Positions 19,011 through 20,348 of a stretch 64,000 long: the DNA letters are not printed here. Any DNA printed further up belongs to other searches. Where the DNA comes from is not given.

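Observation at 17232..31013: GH20 + lactonase + ABC importer + GH3 + deacetylase + DgaE-like lyase + KDGP aldolase + kinase: candidate pathway for oxidised (aldonate/lactone-ended) N-acetylhexosamine oligosaccharides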

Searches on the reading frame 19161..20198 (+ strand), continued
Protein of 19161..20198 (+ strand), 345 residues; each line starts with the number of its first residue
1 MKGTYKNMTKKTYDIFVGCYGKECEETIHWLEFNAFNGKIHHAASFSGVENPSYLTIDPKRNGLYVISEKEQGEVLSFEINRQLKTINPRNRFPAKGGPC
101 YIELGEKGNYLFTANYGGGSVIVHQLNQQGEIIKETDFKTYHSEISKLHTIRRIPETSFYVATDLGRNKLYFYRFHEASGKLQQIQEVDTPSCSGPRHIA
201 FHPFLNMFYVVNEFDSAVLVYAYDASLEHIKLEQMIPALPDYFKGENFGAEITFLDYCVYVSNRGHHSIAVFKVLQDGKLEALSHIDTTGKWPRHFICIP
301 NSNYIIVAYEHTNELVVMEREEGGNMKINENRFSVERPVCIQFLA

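Call 19: find_encoding_contigs(protein=P0066, flank=10000, max_places=1)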
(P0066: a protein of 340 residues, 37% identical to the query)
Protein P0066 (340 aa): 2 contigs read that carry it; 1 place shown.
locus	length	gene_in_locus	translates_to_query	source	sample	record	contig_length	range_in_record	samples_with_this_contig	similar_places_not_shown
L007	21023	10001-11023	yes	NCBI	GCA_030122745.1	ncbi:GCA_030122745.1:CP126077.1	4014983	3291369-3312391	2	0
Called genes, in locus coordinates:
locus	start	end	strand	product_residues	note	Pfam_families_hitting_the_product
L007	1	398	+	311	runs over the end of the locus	PF00528:BPD_transp_1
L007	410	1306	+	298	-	PF00528:BPD_transp_1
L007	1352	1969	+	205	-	PF04854:DUF624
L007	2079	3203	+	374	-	PF01979:Amidohydro_1, PF07969:Amidohydro_3 (faint), PF22647:EF_0837-like_N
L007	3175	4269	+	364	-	PF03841:SelA, PF01212:Beta_elim_lyase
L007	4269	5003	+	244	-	PF07071:KDGP_aldolase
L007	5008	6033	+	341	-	PF00294:PfkB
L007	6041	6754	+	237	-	PF00392:GntR, PF07702:UTRA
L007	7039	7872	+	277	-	PF03067:LPMO_10, PF02839:CBM_5_12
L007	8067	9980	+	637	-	PF00728:Glyco_hydro_20, PF18088:Glyco_H_20C_C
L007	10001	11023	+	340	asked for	PF10282:Lactonase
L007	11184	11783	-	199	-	PF00440:TetR_N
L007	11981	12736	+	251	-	PF00106:adh_short, PF02737:3HCDH_N (weak), PF08659:KR, PF23441:SDR (weak), PF01370:Epimerase (faint), PF13561:adh_short_C2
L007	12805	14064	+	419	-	PF07690:MFS_1, PF12832:MFS_1_like (weak)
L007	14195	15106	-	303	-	PF01569:PAP2, PF22778:VCPO_2nd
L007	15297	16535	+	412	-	PF04389:Peptidase_M28, PF01546:Peptidase_M20, PF07687:M20_dimer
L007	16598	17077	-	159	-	PF02681:DUF212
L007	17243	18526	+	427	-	PF02550:AcetylCoA_hydro, PF13336:AcetylCoA_hyd_C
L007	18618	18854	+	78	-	PF11195:Tad2-like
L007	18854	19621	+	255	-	PF00106:adh_short, PF08659:KR, PF13561:adh_short_C2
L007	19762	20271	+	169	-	PF06177:QueT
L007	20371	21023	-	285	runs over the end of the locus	PF01740:STAS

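Call 22: search_protein_families(library=pfam, proteins=[L007:7039-7872:+, L007:11981-12736:+, L002:7036-7743:+, L002:5501-7003:+, L006:11208-11753:+])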
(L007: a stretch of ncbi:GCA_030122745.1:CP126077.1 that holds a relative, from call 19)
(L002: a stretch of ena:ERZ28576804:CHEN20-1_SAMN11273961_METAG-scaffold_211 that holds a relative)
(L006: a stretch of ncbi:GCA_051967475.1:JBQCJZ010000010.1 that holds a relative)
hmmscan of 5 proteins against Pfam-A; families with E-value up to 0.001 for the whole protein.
L007:7039-7872:+ (277 aa): 2 families
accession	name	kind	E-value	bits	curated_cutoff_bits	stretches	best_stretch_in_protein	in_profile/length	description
PF03067.21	LPMO_10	-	1.1e-46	160.2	23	1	32-192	1-183/183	Lytic polysaccharide mono-oxygenase, cellulose-degrading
PF02839.19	CBM_5_12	-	2e-11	44.1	26.2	1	214-252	1-44/44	Carbohydrate-binding module family 5/12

L007:11981-12736:+ (251 aa): 7 families
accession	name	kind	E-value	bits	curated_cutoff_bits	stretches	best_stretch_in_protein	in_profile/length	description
PF13561.12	adh_short_C2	-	5.4e-56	190.3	27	1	15-246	3-234/236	Enoyl-(Acyl carrier protein) reductase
PF00106.31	adh_short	-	1.5e-46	158.8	26.6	1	7-185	1-180/195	short chain dehydrogenase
PF08659.16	KR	-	3.4e-14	53.6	22.6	1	10-165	4-160/180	KR domain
PF23441.1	SDR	-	1.2e-06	28.6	27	1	3-246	4-254/258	SDR-like rossmann domain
PF02737.24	3HCDH_N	-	5.9e-06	26.7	22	1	8-75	2-65/180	3-hydroxyacyl-CoA dehydrogenase, NAD binding domain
PF01370.27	Epimerase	-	1.4e-05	25.1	20.9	1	10-80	2-64/240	NAD dependent epimerase/dehydratase family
PF16363.11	GDP_Man_Dehyd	-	3.1e-05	24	27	1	10-77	1-74/332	GDP-mannose 4,6 dehydratase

L002:7036-7743:+ (235 aa): 5 families
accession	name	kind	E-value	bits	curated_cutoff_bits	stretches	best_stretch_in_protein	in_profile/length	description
PF00106.31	adh_short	-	3.1e-58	196.9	26.6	1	7-196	1-189/195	short chain dehydrogenase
PF13561.12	adh_short_C2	-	2e-41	142.5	27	1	13-217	1-201/236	Enoyl-(Acyl carrier protein) reductase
PF08659.16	KR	-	3e-12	47.2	22.6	1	8-166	2-159/180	KR domain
PF13460.12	NAD_binding_10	-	0.00029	21.2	27.2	1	13-222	1-184/184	NAD(P)H-binding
PF01370.27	Epimerase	-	0.00054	19.9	20.9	0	10-126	2-102/240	NAD dependent epimerase/dehydratase family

L002:5501-7003:+ (500 aa): 3 families
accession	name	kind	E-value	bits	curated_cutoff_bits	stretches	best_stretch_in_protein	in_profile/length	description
PF00370.27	FGGY_N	-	1.8e-89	300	28.8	1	8-254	2-245/245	FGGY family of carbohydrate kinases, N-terminal domain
PF02782.22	FGGY_C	-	1.9e-47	162.1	27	1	264-452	2-197/198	FGGY family of carbohydrate kinases, C-terminal domain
PF01869.26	BcrAD_BadFG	-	0.00025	21.1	31.5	0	11-79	3-72/271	BadF/BadG/BcrA/BcrD ATPase family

L006:11208-11753:+ (181 aa): 4 families
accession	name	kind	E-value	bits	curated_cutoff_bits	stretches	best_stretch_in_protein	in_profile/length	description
PF13302.13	Acetyltransf_3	-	6.7e-28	98.5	25.4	1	15-152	3-137/138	Acetyltransferase (GNAT) domain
PF13420.13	Acetyltransf_4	-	1.6e-13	51.4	24.3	1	17-172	2-154/155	Acetyltransferase (GNAT) domain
PF00583.31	Acetyltransf_1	-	3e-12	47.3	20.7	1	66-152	33-116/116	Acetyltransferase (GNAT) family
PF13508.13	Acetyltransf_7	-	0.00067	20.4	27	0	75-153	9-83/84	Acetyltransferase (GNAT) domain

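Call 29: find_related_loci(query=A1, collection=genome_contigs, flank=10000)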
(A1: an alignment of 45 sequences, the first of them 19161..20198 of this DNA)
Query A1 (345 aa) in genome_contigs; peptide patterns used: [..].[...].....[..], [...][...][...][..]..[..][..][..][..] (x = any residue, [..] = any of these).
600 stretches matched a pattern (row limit reached: there are more); 588 encode a relative of the query (tblastn E <= 1e-3); the best 80 are kept; 80 distinct loci.
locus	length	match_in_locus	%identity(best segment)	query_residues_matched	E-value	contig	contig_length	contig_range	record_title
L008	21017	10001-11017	48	8-342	1e-105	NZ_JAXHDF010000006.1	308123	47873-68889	Pseudogracilibacillus sp. SE30717A strain SE 30717-A 6, whole genome shotgun sequence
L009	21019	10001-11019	50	8-344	2e-95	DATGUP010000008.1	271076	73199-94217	MAG TPA_asm: Bacillota bacterium isolate SMAG_U10532 k141_1529528, whole genome shotgun sequence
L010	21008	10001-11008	39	13-341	1e-78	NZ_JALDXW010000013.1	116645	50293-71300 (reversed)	MAG: Cytobacillus sp. isolate MCT-GLY-40 NODE_136_length_116645_cov_23.185668, whole genome shotgun sequence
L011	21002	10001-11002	41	10-342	1e-74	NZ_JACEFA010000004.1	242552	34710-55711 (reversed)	Paraliobacillus salinarum strain G6-18 Scaffold4, whole genome shotgun sequence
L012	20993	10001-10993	39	13-342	2e-70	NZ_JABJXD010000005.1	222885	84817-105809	Lentibacillus saliphilus strain YIM 93176 Scaffold5, whole genome shotgun sequence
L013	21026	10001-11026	35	14-345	3e-66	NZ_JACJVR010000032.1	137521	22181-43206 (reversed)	Cohnella xylanilytica strain DSM 25239 contig_32, whole genome shotgun sequence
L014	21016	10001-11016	39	13-344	3e-62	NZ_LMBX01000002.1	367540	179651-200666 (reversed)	Cytobacillus praedii strain FJAT-25547 Scaffold2, whole genome shotgun sequence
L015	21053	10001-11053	34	1-344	4e-59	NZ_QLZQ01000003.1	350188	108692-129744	Planococcus maitriensis strain S1 scaffold3, whole genome shotgun sequence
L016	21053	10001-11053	33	6-344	1e-56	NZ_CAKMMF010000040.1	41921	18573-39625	Paenibacillus plantiphilus strain CIP 111893, whole genome shotgun sequence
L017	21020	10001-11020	33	15-344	1e-56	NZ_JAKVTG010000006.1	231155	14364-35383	Planococcus halocryophilus strain HM12 6, whole genome shotgun sequence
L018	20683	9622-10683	33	9-345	5e-56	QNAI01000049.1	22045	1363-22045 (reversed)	MAG: Verrucomicrobia bacterium isolate B12_G4 B12_Guay4_scaffold_01296, whole genome shotgun sequence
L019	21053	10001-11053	34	15-344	9e-56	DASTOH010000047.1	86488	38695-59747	MAG TPA_asm: Anaerolineales bacterium isolate SMAG_U2165 k141_2002725, whole genome shotgun sequence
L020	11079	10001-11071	32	9-344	1e-54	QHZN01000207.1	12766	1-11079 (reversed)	MAG: Acidobacteria bacterium isolate gp13 AA74 14_0903_16_40cm_scaffold_15623_curated, whole genome shotgun sequence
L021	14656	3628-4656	31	13-343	1e-54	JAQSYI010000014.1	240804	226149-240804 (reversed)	MAG: Paenibacillaceae bacterium isolate L_E1_T20_A_bin.89 scaffold_82, whole genome shotgun sequence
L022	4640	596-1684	34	3-345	4e-54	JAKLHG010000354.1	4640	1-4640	MAG: Candidatus Hydrogenedentota bacterium isolate RA.bin58 RA.bin58_354, whole genome shotgun sequence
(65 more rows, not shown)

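Call 62: search_protein_families(library=pfam, proteins=[L009:614-2167:+, L009:2362-3918:-, L009:5059-6111:+, L009:6965-7750:+, L008:4886-5923:-, L008:6636-7376:+, L008:7403-7882:+, L012:11240-11740:+, L012:12722-13714:+, L011:15191-15913:+], max_evalue=0.00001)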
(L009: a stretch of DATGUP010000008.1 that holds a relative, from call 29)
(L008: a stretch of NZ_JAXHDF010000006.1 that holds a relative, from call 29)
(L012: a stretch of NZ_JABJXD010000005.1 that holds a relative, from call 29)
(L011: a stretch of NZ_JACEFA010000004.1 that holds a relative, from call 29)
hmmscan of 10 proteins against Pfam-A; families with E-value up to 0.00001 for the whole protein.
L009:614-2167:+ (517 aa): 3 families
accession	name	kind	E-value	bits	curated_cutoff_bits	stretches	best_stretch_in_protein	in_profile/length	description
PF00370.27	FGGY_N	-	8.3e-74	248.7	28.8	1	7-251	1-245/245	FGGY family of carbohydrate kinases, N-terminal domain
PF02782.22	FGGY_C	-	1.5e-36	126.5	27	1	261-455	2-197/198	FGGY family of carbohydrate kinases, C-terminal domain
PF01869.26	BcrAD_BadFG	-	6.5e-08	32.9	31.5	1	9-166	1-62/271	BadF/BadG/BcrA/BcrD ATPase family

L009:2362-3918:- (518 aa): 9 families
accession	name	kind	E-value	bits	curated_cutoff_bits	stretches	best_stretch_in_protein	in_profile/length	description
PF07992.20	Pyr_redox_2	-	1.3e-50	172.9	26.1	1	209-492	1-288/291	Pyridine nucleotide-disulphide oxidoreductase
PF13738.12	Pyr_redox_3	-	2.4e-21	76.7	30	1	255-478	73-305/305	Pyridine nucleotide-disulphide oxidoreductase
PF00070.33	Pyr_redox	-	2.5e-15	57.2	22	1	350-419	2-78/82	Pyridine nucleotide-disulphide oxidoreductase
PF13192.12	Thioredoxin_3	-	6.4e-11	42.6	24.8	1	124-193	6-73/76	Thioredoxin domain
PF01134.28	GIDA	-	7.3e-10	38.9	22.1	0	210-239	1-30/391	Glucose inhibited division protein A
PF12831.13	FAD_oxidored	-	1.5e-08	34.8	27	1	210-243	1-36/416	FAD dependent oxidoreductase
PF03486.20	HI0933_like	-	1.4e-07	31.6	50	0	349-381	2-34/244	HI0933-like protein Rossmann domain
PF01266.30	DAO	-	2.5e-06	27.7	27.9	0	210-240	1-31/353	FAD dependent oxidoreductase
PF01262.27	AlaDh_PNT_C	-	9.9e-06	25.6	23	0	195-277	15-94/214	Alanine dehydrogenase/PNT, C-terminal domain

L009:5059-6111:+ (350 aa): 3 families
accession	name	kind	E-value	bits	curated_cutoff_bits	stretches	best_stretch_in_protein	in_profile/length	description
PF15902.12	Sortilin-Vps10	-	3.4e-12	46.3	33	0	31-128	9-111/446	Sortilin, neurotensin receptor 3,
PF02012.26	BNR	-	1.6e-07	30.7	27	0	219-228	3-12/12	BNR/Asp-box repeat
PF15899.11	BNR_6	-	2.7e-06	27.3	27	0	116-128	1-13/14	BNR-Asp box repeat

L009:6965-7750:+ (262 aa): 2 families
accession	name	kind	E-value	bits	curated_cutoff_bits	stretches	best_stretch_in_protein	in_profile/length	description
PF03067.21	LPMO_10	-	1.8e-41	143.3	23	1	28-188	1-182/183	Lytic polysaccharide mono-oxygenase, cellulose-degrading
PF02839.19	CBM_5_12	-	4.9e-11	42.9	26.2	1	216-253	1-43/44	Carbohydrate-binding module family 5/12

L008:4886-5923:- (345 aa): 1 family
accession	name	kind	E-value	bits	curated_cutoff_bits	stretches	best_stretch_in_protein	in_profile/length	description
PF00724.26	Oxidored_FMN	-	1.2e-67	229.1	27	1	3-330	2-339/342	NADH:flavin oxidoreductase / NADH oxidase family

L008:6636-7376:+ (246 aa): 2 families
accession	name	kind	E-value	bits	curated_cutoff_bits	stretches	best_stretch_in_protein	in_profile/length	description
PF07690.21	MFS_1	-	2.4e-20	73.2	33.4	1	17-238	2-225/347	Major Facilitator Superfamily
PF05977.19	MFS_3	-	1.7e-07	30.5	27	1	18-206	17-208/524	Transmembrane secretion effector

L008:7403-7882:+ (159 aa): 2 families
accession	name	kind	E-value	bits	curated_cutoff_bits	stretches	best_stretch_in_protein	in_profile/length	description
PF07690.21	MFS_1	-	1.6e-15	57.3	33.4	1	2-144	37-179/347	Major Facilitator Superfamily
PF05977.19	MFS_3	-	4.8e-07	29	27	1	2-143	259-400/524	Transmembrane secretion effector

L012:11240-11740:+ (166 aa): 3 families
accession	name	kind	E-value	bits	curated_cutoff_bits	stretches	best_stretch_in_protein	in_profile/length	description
PF00583.31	Acetyltransf_1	-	8.7e-13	49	20.7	1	58-146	24-113/116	Acetyltransferase (GNAT) family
PF13302.13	Acetyltransf_3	-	1e-09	39.7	25.4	1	57-146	45-134/138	Acetyltransferase (GNAT) domain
PF13508.13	Acetyltransf_7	-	5.3e-06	27.2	27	1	65-129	4-65/84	Acetyltransferase (GNAT) domain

L012:12722-13714:+ (330 aa): 0 families

L011:15191-15913:+ (240 aa): 2 families
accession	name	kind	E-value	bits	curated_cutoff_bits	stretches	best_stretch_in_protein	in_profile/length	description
PF07702.18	UTRA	-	3e-23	82.6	23.8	1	95-229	2-140/141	UTRA domain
PF00392.27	GntR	-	1.7e-17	63.3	27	1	10-73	1-64/64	Bacterial regulatory proteins, gntR family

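Call 63: search_protein_families(library=pfam, proteins=[L011:279-1214:+, L011:1272-2216:+, L011:2413-3093:+, L011:3115-4374:+, L011:16072-17823:+, L011:17820-19331:+, L011:19358-20443:+, L008:3823-4617:+], max_evalue=0.00001)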
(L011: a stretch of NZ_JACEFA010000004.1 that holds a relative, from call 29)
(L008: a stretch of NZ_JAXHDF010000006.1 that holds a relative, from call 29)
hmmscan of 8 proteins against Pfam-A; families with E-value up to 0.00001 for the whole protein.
L011:279-1214:+ (311 aa): 1 family
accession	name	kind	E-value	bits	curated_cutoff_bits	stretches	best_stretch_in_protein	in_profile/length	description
PF02653.21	BPD_transp_2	-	9.1e-46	156.6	26.8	1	36-303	1-269/269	Branched-chain amino acid transport system / permease component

L011:1272-2216:+ (314 aa): 4 families
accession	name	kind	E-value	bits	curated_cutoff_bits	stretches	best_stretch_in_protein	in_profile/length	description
PF13407.12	Peripla_BP_4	-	3.7e-69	233.6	35.1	1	45-298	1-257/258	Periplasmic binding protein domain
PF00532.27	Peripla_BP_1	-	7.8e-21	75.2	22.2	1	44-302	3-269/281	Periplasmic binding proteins and sugar binding domain of LacI family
PF13377.12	Peripla_BP_3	-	8.9e-13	49.1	26.5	1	171-301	18-151/167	Periplasmic binding protein-like domain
PF13458.12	Peripla_BP_6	-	5.9e-08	33.2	31.7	1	53-278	14-246/343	Periplasmic binding protein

L011:2413-3093:+ (226 aa): 3 families
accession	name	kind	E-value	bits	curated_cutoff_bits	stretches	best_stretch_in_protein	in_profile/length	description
PF00581.25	Rhodanese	-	2.6e-17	63.6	22.2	1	136-224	4-101/102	Rhodanese-like domain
PF01022.26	HTH_5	-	5.6e-07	29.8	22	1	35-79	1-45/47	Bacterial regulatory protein, arsR family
PF12840.13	HTH_20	-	3.7e-06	27.3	27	0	33-79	1-48/51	Helix-turn-helix domain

L011:3115-4374:+ (419 aa): 3 families
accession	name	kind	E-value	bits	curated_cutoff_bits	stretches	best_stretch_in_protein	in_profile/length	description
PF07690.21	MFS_1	-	1.6e-47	162.5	33.4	2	245-412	2-170/347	Major Facilitator Superfamily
PF00083.30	Sugar_tr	-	1e-14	54.7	22.3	1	61-206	45-195/452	Sugar (and other) transporter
PF12832.13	MFS_1_like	-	1.5e-09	37.8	25.2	1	26-176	213-363/373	MFS_1 like family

L011:16072-17823:+ (583 aa): 2 families
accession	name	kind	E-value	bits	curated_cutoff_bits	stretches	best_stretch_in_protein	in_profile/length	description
PF06580.19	His_kinase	-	1e-23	83.8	25.2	1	373-451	2-81/81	Histidine kinase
PF02518.31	HATPase_c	-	1.7e-12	48.2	26.4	1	466-578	5-109/111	Histidine kinase-, DNA gyrase B-, and HSP90-like ATPase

L011:17820-19331:+ (503 aa): 3 families
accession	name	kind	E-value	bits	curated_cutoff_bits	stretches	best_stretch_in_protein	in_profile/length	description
PF00072.30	Response_reg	-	4e-22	78.9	30.2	1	4-117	1-111/111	Response regulator receiver domain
PF12833.13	HTH_18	-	2.6e-19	69.7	33.6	1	420-498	2-80/80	Helix-turn-helix domain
PF00165.29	HTH_AraC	-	1.7e-15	57.1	26.6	1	459-496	2-41/42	Bacterial regulatory helix-turn-helix proteins, AraC family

L011:19358-20443:+ (361 aa): 2 families
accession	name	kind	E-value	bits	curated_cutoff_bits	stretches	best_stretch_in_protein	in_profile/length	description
PF19200.6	MupG_N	-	4.4e-99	331.3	24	1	4-238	1-236/237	6-phospho-N-acetylmuramidase, N-terminal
PF05913.16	MupG_C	-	1e-38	132.5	24.4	1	245-358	1-115/116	6-phospho-N-acetylmuramidase, C-terminal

L008:3823-4617:+ (264 aa): 3 families
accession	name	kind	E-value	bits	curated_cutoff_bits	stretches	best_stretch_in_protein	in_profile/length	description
PF00106.31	adh_short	-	1.6e-45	155.5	26.6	1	8-193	1-188/195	short chain dehydrogenase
PF13561.12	adh_short_C2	-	3.9e-40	138.3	27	1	16-259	5-235/236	Enoyl-(Acyl carrier protein) reductase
PF08659.16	KR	-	2.6e-10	40.9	22.6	1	9-170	2-165/180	KR domain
